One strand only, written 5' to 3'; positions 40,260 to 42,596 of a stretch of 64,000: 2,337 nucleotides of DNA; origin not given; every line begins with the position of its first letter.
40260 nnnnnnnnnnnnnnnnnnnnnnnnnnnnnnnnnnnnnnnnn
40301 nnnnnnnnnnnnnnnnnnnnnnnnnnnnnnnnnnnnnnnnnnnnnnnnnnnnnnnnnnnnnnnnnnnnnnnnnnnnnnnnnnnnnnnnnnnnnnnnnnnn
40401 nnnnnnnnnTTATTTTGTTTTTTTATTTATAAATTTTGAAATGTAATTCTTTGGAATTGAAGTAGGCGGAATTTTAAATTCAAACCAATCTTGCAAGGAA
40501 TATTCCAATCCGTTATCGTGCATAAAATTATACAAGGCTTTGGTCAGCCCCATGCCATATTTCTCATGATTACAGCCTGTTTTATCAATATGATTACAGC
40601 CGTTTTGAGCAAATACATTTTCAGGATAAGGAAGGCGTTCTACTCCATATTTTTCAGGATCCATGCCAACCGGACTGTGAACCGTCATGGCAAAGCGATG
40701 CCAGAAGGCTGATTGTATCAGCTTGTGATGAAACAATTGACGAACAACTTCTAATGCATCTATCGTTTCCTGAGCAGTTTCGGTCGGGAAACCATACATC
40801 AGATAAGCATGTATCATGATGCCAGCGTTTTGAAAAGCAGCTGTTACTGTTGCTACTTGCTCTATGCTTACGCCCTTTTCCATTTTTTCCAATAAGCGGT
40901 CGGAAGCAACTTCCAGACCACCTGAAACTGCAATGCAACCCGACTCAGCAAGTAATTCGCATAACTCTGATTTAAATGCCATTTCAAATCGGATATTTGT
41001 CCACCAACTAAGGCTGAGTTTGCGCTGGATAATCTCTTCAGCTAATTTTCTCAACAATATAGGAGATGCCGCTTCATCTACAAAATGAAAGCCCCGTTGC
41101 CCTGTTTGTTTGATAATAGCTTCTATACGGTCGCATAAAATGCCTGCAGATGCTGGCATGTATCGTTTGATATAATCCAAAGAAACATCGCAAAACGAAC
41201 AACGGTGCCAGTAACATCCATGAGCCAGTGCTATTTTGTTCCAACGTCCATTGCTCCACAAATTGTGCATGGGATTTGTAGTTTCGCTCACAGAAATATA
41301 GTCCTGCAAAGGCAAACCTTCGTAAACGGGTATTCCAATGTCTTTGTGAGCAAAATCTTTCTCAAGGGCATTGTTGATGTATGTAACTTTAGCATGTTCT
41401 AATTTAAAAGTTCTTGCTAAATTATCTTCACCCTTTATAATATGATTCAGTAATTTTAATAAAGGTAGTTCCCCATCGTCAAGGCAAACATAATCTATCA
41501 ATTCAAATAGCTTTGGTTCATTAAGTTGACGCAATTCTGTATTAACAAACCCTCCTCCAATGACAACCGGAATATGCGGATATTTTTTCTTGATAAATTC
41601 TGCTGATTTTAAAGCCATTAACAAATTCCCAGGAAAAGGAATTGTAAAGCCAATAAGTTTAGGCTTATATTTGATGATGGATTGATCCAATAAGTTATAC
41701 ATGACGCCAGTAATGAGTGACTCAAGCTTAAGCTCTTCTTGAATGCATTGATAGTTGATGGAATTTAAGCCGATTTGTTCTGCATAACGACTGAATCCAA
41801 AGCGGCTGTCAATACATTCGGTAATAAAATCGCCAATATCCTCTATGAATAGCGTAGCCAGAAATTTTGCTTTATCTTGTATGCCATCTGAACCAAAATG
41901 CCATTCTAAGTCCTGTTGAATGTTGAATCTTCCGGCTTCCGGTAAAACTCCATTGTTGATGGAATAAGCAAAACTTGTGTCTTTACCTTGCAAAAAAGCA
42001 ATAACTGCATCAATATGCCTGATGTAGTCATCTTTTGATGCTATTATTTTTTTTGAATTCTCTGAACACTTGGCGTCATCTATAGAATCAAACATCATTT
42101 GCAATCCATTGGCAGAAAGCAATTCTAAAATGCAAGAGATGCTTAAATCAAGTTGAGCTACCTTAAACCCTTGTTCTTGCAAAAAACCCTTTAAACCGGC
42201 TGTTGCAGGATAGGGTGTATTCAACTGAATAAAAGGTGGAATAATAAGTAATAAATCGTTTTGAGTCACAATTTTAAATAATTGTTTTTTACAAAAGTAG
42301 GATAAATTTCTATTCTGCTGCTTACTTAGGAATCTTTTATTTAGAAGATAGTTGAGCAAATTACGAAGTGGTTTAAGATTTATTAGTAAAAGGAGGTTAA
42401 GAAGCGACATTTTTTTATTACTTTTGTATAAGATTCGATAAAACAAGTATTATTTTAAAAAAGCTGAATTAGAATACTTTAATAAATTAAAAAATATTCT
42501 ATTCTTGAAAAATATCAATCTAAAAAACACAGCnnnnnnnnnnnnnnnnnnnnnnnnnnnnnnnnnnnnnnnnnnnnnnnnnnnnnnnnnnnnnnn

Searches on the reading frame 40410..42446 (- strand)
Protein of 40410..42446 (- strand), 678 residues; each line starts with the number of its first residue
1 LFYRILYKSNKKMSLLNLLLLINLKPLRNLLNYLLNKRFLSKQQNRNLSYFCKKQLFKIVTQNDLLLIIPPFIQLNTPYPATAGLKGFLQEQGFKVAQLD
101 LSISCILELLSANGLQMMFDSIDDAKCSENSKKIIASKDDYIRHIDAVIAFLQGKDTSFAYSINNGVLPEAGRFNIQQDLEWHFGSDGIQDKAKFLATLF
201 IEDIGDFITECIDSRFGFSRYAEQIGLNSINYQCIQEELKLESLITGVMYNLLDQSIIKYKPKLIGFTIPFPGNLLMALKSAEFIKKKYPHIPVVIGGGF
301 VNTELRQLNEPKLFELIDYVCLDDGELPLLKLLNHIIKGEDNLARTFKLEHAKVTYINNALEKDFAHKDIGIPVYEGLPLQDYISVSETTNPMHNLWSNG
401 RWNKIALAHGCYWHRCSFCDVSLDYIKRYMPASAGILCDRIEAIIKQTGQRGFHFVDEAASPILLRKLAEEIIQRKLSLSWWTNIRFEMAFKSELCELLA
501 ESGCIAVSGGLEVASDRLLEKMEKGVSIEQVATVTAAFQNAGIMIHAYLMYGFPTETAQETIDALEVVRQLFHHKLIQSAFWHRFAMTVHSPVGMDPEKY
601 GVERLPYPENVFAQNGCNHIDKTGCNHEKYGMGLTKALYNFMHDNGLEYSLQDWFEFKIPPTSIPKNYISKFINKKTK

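Call 3: search_protein_families(library=pfam, proteins=[window:40410-42446:-], max_evalue=0.01)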
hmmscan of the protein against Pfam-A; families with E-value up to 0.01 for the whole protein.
window:40410-42446:- (678 aa): 2 families
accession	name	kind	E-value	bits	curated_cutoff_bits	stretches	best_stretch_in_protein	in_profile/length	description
PF04055.27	Radical_SAM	-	2.5e-10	41.2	29.5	1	414-566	9-164/166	Radical SAM superfamily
PF02310.24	B12-binding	-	8e-08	32.6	32.1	1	255-330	45-118/121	B12 binding domain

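Call 4: search_protein_families(library=ncbifam, proteins=[window:40410-42446:-], max_evalue=0.01)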
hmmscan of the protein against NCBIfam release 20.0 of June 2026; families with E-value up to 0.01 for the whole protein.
window:40410-42446:- (678 aa): 25 families
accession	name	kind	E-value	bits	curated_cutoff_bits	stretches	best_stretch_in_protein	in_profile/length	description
TIGR03975.1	rSAM_ocin_1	subfamily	4.1e-27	94.9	281.85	1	239-606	107-464/606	RiPP maturation radical SAM C-methyltransferase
TIGR04479.1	bcpD_PhpK_rSAM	subfamily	5.7e-27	94.2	600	1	253-603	102-437/504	PhpK family radical SAM P-methyltransferase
NF050148.1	rSAM_ApyD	equivalog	1.3e-17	63.4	750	1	249-572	62-367/645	RiPP biosynthesis radical SAM protein ApyD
TIGR04072.2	rSAM_ladder_B12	equivalog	7e-16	57.9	360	1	399-571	177-349/443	lipid biosynthesis B12-binding/radical SAM protein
NF038361.1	rSAM_Sden_1168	equivalog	1e-15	57.4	575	1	232-575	105-455/560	Sden_1168 family B12-binding radical SAM P-methyltransferase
TIGR03471.1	HpnJ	equivalog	2.4e-11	43.2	577.6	1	279-571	85-365/472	hopanoid biosynthesis associated radical SAM protein HpnJ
TIGR02026.1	BchE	equivalog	4.4e-11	42.3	481.35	1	258-570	60-364/497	magnesium-protoporphyrin IX monomethyl ester anaerobic oxidative cyclase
NF040542.1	rSAM_RCCLKC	equivalog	1.5e-10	40.8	450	1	262-551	49-331/423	arsinothricin biosynthesis radical SAM protein ArsL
NF040546.1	rSAM_CUAEP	equivalog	1.6e-10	40.3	500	1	253-570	40-340/468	CUAEP/CCAEP-tail radical SAM (seleno)protein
TIGR04013.1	B12_SAM_MJ_1487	hypoth_equivalog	1e-09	37.8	251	1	510-574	272-336/382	TIGR04013 family B12-binding domain/radical SAM domain-containing protein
TIGR04385.1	B12_rSAM_cofa1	equivalog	3.4e-09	36.4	450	1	407-573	200-366/438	B12 lower ligand biosynthesis radical SAM protein BzaD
TIGR04295.1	B12_rSAM_oligo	hypoth_equivalog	2e-08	33.4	400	1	398-528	196-318/422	TIGR04295 family B12-binding domain-containing radical SAM protein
TIGR03960.1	rSAM_fuse_unch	hypoth_equivalog_domain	1.3e-06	27.2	462.3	1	407-564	258-417/605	TIGR03960 family B12-binding radical SAM protein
TIGR04014.1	B12_SAM_MJ_0865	equivalog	6.2e-06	25.3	360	1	459-571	228-336/434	methyl-coenzyme M reductase glutamine C-methyltransferase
TIGR04190.1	B12_SAM_Ta0216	equivalog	8e-06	24.7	500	1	278-574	96-397/554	TIGR04190 family B12-binding domain/radical SAM domain protein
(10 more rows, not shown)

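Call 9: find_homologous_proteins(query=window:40410-42269:-, max_evalue=0.00001)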
Query window:40410-42269:- (619 aa): 8000 proteins with E <= 0.00001 among 8000 candidates; the best 120 are listed.
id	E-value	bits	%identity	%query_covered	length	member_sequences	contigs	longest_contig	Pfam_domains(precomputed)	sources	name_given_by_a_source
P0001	0.0e+0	1316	91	100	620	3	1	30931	PF04055.28,PF02310.25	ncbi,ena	ncbi:MAG: radical SAM protein [Bacteroidota bacterium]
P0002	0.0e+0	1258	93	94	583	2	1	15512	PF04055.28,PF02310.25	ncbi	ncbi:MAG: B12-binding domain-containing radical SAM protein, partial [Bacteroidales bacterium]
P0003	0.0e+0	1189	81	100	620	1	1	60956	PF04055.28,PF02310.25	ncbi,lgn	-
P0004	0.0e+0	1185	81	100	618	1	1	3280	PF04055.28,PF02310.25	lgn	-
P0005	0.0e+0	1182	81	98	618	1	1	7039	PF04055.28,PF02310.25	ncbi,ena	-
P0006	0.0e+0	1181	81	98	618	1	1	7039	PF04055.28,PF02310.25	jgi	jgi:hypothetical protein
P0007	0.0e+0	1178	80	99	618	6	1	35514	PF04055.28,PF02310.25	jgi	-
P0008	0.0e+0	1177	80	100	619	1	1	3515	PF04055.28,PF02310.25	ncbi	-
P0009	0.0e+0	1168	81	100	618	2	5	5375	PF04055.28,PF02310.25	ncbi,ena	-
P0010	0.0e+0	1165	80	100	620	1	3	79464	PF04055.28,PF02310.25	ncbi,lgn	ncbi:MAG: B12-binding domain-containing radical SAM protein [Bacteroidales bacterium]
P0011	0.0e+0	1133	77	100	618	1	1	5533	PF04055.28,PF02310.25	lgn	-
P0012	0.0e+0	1129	77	99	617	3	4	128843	PF04055.28,PF02310.25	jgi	-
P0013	0.0e+0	1128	77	100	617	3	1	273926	PF04055.28,PF02310.25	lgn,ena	-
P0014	0.0e+0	1124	76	100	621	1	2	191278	PF04055.28,PF02310.25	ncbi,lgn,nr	ncbi:MAG: radical SAM protein [Bacteroidetes bacterium]|nr:radical SAM protein [Bacteroidota bacteri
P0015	0.0e+0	1120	77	100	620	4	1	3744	PF04055.28,PF02310.25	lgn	-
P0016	0.0e+0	1118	75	100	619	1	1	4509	PF04055.28,PF02310.25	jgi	jgi:hypothetical protein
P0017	0.0e+0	1117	76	100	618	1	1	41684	PF04055.28,PF02310.25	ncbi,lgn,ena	-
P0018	0.0e+0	1113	76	100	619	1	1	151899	PF04055.28,PF02310.25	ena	-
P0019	0.0e+0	1110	73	100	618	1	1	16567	PF04055.28,PF02310.25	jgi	jgi:hypothetical protein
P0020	0.0e+0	1107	75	100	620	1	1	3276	PF04055.28,PF02310.25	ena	-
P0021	0.0e+0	1105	75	100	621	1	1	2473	PF04055.28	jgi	jgi:hypothetical protein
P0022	0.0e+0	1100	74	100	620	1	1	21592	PF04055.28,PF02310.25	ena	-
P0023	0.0e+0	1094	73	99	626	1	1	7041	PF04055.28,PF02310.25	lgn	-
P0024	0.0e+0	1092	74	100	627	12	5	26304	PF04055.28,PF02310.25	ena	-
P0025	0.0e+0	1088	73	100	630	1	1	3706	PF04055.28,PF02310.25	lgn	-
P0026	0.0e+0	1086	74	100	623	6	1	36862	PF04055.28,PF02310.25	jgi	-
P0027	0.0e+0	1086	74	100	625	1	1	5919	PF04055.28,PF02310.25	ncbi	-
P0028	0.0e+0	1081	74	99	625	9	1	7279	PF04055.28,PF02310.25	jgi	-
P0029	0.0e+0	1080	74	99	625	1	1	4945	PF04055.28,PF02310.25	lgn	-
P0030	0.0e+0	1080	74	99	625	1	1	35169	PF04055.28,PF02310.25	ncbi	-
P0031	0.0e+0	1078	74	99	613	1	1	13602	PF04055.28,PF02310.25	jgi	jgi:radical SAM superfamily enzyme YgiQ (UPF0313 family)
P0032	0.0e+0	1076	74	99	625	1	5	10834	PF04055.28,PF02310.25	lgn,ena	-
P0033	0.0e+0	1076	74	100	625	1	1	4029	PF04055.28,PF02310.25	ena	-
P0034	0.0e+0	1076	74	99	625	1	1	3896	PF04055.28,PF02310.25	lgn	-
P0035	0.0e+0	1075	74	99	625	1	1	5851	PF04055.28,PF02310.25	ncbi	-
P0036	0.0e+0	1072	74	99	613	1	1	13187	PF04055.28,PF02310.25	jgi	-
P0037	0.0e+0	1071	71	100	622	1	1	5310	PF04055.28,PF02310.25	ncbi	-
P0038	0.0e+0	1070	72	100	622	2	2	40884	PF04055.28,PF02310.25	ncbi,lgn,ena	ncbi:MAG: radical SAM protein [Bacteroidota bacterium]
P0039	0.0e+0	1069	73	99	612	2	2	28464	PF04055.28,PF02310.25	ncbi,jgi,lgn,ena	-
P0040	0.0e+0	1053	77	95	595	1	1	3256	PF04055.28,PF02310.25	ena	-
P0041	0.0e+0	1030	71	100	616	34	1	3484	PF04055.28,PF02310.25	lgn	-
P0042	0.0e+0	1025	70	99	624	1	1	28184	PF04055.28,PF02310.25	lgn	-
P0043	0.0e+0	1025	69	100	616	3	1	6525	PF04055.28,PF02310.25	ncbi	-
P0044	0.0e+0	1022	70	99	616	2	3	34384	PF04055.28,PF02310.25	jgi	jgi:radical SAM superfamily enzyme YgiQ (UPF0313 family)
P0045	0.0e+0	1018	68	100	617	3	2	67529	PF04055.28,PF02310.25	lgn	-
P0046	0.0e+0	1013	70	99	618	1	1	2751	PF04055.28,PF02310.25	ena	-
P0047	0.0e+0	1011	69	100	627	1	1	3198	PF04055.28,PF02310.25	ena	-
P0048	1.7e-297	1006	69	99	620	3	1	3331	PF04055.28,PF02310.25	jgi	jgi:radical SAM superfamily enzyme YgiQ (UPF0313 family)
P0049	9.4e-297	1004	70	99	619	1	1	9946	PF04055.28,PF02310.25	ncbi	-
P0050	2.0e-296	1003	68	100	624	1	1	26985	PF04055.28,PF02310.25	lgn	-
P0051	1.6e-295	1000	67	100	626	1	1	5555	PF04055.28,PF02310.25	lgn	-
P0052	4.3e-295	998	68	99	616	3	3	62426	PF04055.28,PF02310.25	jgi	jgi:radical SAM superfamily enzyme YgiQ (UPF0313 family)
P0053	7.2e-295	998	69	98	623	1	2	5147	PF04055.28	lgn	-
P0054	4.4e-293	992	68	98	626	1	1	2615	PF04055.28,PF02310.25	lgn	-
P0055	1.8e-292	990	68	99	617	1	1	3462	PF04055.28,PF02310.25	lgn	-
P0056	1.0e-291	987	68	98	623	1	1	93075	PF04055.28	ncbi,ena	-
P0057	3.7e-291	985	68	99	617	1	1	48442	PF04055.28,PF02310.25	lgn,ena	-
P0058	1.9e-288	976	66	100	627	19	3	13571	PF04055.28,PF02310.25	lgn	-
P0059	3.7e-288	975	66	100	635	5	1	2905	PF04055.28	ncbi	-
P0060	1.9e-283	960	67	99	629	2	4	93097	PF04055.28,PF02310.25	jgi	-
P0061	5.5e-277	938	64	100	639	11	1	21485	PF04055.28,PF02310.25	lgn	-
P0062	2.2e-276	936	67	94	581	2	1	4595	PF04055.28,PF02310.25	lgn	-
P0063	2.7e-274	930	64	99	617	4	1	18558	PF04055.28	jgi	jgi:radical SAM superfamily enzyme YgiQ (UPF0313 family)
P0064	8.1e-266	902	62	100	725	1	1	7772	PF04055.28,PF02310.25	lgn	-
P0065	3.0e-264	896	71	85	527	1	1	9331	PF04055.28,PF02310.25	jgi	jgi:radical SAM superfamily enzyme YgiQ (UPF0313 family)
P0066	3.1e-263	893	61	100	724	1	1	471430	PF04055.28,PF02310.25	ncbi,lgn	-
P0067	7.1e-262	889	61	100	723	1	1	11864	PF04055.28,PF02310.25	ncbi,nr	ncbi:MAG: radical SAM protein [Bacteroidales bacterium]|nr:radical SAM protein [Bacteroidales bacter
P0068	5.8e-253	859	60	99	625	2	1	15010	PF04055.28,PF02310.25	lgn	-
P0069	7.7e-253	859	75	80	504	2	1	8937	PF04055.28,PF02310.25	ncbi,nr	ncbi:MAG TPA: radical SAM protein, partial [Bacteroidales bacterium]|nr:radical SAM protein [Bactero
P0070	1.5e-246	838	59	100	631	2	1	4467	PF04055.28,PF02310.25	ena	-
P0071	5.7e-244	829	58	99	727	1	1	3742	PF04055.28,PF02310.25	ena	-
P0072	1.2e-243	828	59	100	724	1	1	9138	PF04055.28,PF02310.25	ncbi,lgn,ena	ncbi:MAG: radical SAM protein [Bacteroidota bacterium]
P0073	2.7e-243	827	57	100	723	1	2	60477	PF04055.28,PF02310.25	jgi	-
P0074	9.1e-242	822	57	100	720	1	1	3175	PF04055.28,PF02310.25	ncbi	-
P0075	1.2e-240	819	58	99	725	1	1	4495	PF04055.28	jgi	jgi:radical SAM superfamily enzyme YgiQ (UPF0313 family)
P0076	6.3e-239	813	57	100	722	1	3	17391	PF04055.28,PF02310.25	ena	-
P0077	9.1e-239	812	57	100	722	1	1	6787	PF04055.28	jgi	jgi:radical SAM superfamily enzyme YgiQ (UPF0313 family)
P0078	2.3e-238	811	56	100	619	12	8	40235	PF04055.28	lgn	-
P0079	3.0e-237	807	58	99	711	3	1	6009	PF04055.28,PF02310.25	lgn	-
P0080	2.5e-235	801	57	99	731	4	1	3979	PF04055.28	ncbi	-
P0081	7.3e-235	799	57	99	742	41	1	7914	PF04055.28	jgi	jgi:hypothetical protein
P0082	9.3e-235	799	57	99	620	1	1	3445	PF04055.28,PF02310.25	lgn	-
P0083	9.7e-235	799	57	100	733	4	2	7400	PF04055.28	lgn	-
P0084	4.5e-234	797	57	99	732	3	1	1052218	PF04055.28,PF02310.25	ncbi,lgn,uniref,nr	ncbi:radical SAM superfamily enzyme YgiQ (UPF0313 family) [Larkinella arboricola]|uniref:Radical SAM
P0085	4.9e-234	797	58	97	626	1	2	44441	PF04055.28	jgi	-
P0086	1.2e-233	795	58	94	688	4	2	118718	PF04055.28,PF02310.25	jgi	-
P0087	1.3e-233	795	57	100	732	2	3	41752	PF04055.28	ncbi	-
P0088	1.2e-232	792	56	99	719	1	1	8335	PF04055.28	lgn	-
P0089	1.9e-232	791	53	100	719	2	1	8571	PF04055.28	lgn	-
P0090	3.7e-232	790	56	100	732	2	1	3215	PF04055.28,PF02310.25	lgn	-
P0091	4.4e-232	790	57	98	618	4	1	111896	PF04055.28,PF02310.25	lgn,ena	-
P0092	4.8e-232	790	55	100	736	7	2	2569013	PF04055.28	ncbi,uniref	ncbi:B12-binding domain-containing radical SAM protein [Telluribacter humicola]|uniref:B12-binding d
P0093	4.7e-231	787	56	99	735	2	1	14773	PF04055.28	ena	-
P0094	8.0e-231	786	57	96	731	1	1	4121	PF04055.28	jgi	jgi:radical SAM superfamily enzyme YgiQ (UPF0313 family)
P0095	9.2e-231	786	57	99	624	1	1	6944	PF04055.28,PF02310.25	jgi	jgi:radical SAM superfamily enzyme YgiQ (UPF0313 family)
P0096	1.1e-230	786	56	99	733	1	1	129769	PF04055.28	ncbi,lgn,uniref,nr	ncbi:B12-binding domain-containing radical SAM protein [Arundinibacter roseus]|uniref:Radical SAM pr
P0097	1.1e-230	786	57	100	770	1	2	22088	PF04055.28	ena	-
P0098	2.0e-230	785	56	99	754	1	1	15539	PF04055.28,PF02310.25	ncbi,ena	-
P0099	2.6e-230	784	56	99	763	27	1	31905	PF04055.28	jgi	-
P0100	2.9e-230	784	56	99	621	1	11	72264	PF04055.28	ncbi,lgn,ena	-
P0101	6.1e-230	783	56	99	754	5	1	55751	PF04055.28,PF02310.25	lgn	-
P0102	6.3e-230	783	55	100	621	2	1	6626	PF04055.28,PF02310.25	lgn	-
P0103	6.9e-230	783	55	99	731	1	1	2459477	PF04055.28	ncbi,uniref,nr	ncbi:B12-binding domain-containing radical SAM protein [Persicitalea jodogahamensis]|uniref:Radical 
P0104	7.9e-230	783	56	99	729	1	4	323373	PF04055.28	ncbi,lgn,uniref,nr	ncbi:radical SAM protein [Flavobacterium sp.]|uniref:B12-binding domain-containing radical SAM prote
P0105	9.5e-230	782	55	100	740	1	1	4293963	PF04055.28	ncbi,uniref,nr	ncbi:hypothetical protein DYBT9275_03381 [Dyadobacter sp. CECT 9275]|uniref:Radical SAM protein n=1 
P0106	1.0e-229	782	56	98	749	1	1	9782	PF04055.28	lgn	-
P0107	1.0e-229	782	56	99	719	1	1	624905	PF04055.28,PF02310.25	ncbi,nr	ncbi:radical SAM protein [Prolixibacteraceae bacterium JC049]|nr:radical SAM protein [Prolixibactera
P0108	1.1e-229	782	55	100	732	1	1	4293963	PF04055.28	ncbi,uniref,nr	ncbi:B12-binding domain-containing radical SAM protein [Dyadobacter helix]|uniref:B12-binding domain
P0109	1.3e-229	782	56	99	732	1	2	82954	PF04055.28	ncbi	-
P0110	2.1e-229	781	56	99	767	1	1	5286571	PF04055.28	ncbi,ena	-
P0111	2.4e-229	781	56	99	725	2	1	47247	PF04055.28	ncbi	ncbi:MAG: B12-binding domain-containing radical SAM protein [Flavobacterium sp.]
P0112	2.6e-229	781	56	99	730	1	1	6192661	PF04055.28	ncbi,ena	-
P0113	3.2e-229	781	56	97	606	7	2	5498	PF04055.28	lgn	-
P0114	4.0e-229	780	55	100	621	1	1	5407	PF04055.28,PF02310.25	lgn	-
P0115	4.9e-229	780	55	99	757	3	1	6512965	PF04055.28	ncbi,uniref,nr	ncbi:B12-binding domain-containing radical SAM protein [Salmonirosea aquatica]|uniref:Radical SAM pr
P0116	6.4e-229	780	56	99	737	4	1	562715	PF04055.28,PF02310.25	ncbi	ncbi:radical SAM protein [Spirosoma humi]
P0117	1.0e-228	779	55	99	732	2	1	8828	PF04055.28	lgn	-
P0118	1.1e-228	779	55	100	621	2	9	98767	PF04055.28,PF02310.25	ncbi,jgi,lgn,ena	ncbi:MAG: radical SAM protein [Lentisphaerota bacterium]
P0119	1.6e-228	778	55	100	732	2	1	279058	PF04055.28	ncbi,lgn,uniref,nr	ncbi:B12-binding domain-containing radical SAM protein [Telluribacter sp.]|uniref:B12-binding domain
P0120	1.8e-228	778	55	99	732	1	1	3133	PF04055.28,PF02310.25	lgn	-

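Call 12: search_protein_families(library=pfam, proteins=[P0066, P0084, P0092, P0104, P0107, P0118, P0013, P0078], max_evalue=0.001)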
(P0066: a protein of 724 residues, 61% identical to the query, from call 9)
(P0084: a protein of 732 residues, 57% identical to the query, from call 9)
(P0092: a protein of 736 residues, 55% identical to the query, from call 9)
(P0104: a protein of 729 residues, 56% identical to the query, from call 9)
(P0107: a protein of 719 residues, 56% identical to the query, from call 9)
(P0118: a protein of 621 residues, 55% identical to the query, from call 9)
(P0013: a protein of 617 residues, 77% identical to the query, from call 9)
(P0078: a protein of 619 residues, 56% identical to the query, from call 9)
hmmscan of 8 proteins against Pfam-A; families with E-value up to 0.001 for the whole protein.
P0066 (724 aa): 2 families
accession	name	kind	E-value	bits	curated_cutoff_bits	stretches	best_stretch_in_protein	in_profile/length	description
PF04055.27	Radical_SAM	-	3.3e-12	47.3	29.5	1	354-511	5-164/166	Radical SAM superfamily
PF02310.24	B12-binding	-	7.1e-06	26.3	32.1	1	200-274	47-119/121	B12 binding domain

P0084 (732 aa): 2 families
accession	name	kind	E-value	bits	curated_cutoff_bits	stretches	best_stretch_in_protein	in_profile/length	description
PF04055.27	Radical_SAM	-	1.9e-11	44.9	29.5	1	354-513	4-165/166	Radical SAM superfamily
PF02310.24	B12-binding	-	5.7e-06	26.6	32.1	1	194-274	40-118/121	B12 binding domain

P0092 (736 aa): 1 family
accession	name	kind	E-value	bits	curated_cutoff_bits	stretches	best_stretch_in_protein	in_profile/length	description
PF04055.27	Radical_SAM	-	1.8e-11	44.9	29.5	1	358-517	4-165/166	Radical SAM superfamily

P0104 (729 aa): 1 family
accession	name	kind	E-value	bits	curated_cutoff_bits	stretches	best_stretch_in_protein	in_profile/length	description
PF04055.27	Radical_SAM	-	1.6e-09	38.6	29.5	1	353-512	4-165/166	Radical SAM superfamily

P0107 (719 aa): 2 families
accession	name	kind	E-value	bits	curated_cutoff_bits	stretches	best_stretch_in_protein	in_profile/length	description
PF04055.27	Radical_SAM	-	8.3e-12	46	29.5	1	349-508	3-164/166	Radical SAM superfamily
PF02310.24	B12-binding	-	4.1e-07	30.3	32.1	1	197-274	45-120/121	B12 binding domain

P0118 (621 aa): 2 families
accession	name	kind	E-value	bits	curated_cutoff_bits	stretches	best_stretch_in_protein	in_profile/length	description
PF04055.27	Radical_SAM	-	8.5e-09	36.2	29.5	1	353-507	4-160/166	Radical SAM superfamily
PF02310.24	B12-binding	-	2.5e-06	27.7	32.1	1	198-274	45-119/121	B12 binding domain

P0013 (617 aa): 2 families
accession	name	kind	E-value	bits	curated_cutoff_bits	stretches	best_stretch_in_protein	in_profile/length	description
PF04055.27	Radical_SAM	-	6.1e-11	43.2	29.5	1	355-507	9-164/166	Radical SAM superfamily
PF02310.24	B12-binding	-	4.4e-08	33.4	32.1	1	193-272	42-119/121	B12 binding domain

P0078 (619 aa): 2 families
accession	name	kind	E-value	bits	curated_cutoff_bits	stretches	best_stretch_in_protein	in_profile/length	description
PF04055.27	Radical_SAM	-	4.6e-10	40.3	29.5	1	347-506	3-164/166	Radical SAM superfamily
PF02310.24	B12-binding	-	5.8e-05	23.4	32.1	1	194-270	44-118/121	B12 binding domain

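Call 14: find_encoding_contigs(protein=P0013, flank=8000, max_places=2)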
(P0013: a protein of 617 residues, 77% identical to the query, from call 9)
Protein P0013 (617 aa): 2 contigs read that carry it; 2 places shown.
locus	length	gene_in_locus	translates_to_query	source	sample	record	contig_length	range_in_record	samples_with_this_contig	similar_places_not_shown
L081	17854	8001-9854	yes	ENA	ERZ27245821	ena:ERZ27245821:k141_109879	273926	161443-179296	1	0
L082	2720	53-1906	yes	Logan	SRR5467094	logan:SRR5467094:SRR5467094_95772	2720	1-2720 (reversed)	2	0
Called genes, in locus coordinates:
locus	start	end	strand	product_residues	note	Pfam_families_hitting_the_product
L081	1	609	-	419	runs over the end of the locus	PF19276:HD_assoc_2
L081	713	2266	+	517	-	PF00072:Response_reg, PF08665:PglZ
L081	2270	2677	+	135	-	PF02367:TsaE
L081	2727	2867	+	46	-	-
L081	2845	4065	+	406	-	PF05222:AlaDh_PNT_N, PF01262:AlaDh_PNT_C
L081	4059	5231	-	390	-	PF04389:Peptidase_M28, PF18962:Por_Secre_tail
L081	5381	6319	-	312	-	PF00188:CAP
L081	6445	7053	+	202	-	-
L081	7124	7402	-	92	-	-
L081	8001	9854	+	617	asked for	PF02310:B12-binding (weak), PF04055:Radical_SAM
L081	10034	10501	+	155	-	PF07308:DUF1456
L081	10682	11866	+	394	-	-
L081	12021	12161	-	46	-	-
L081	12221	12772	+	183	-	PF04191:PEMT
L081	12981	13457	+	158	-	PF21805:Imm5_like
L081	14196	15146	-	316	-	PF04055:Radical_SAM, PF16199:Radical_SAM_C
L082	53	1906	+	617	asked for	PF02310:B12-binding (weak), PF04055:Radical_SAM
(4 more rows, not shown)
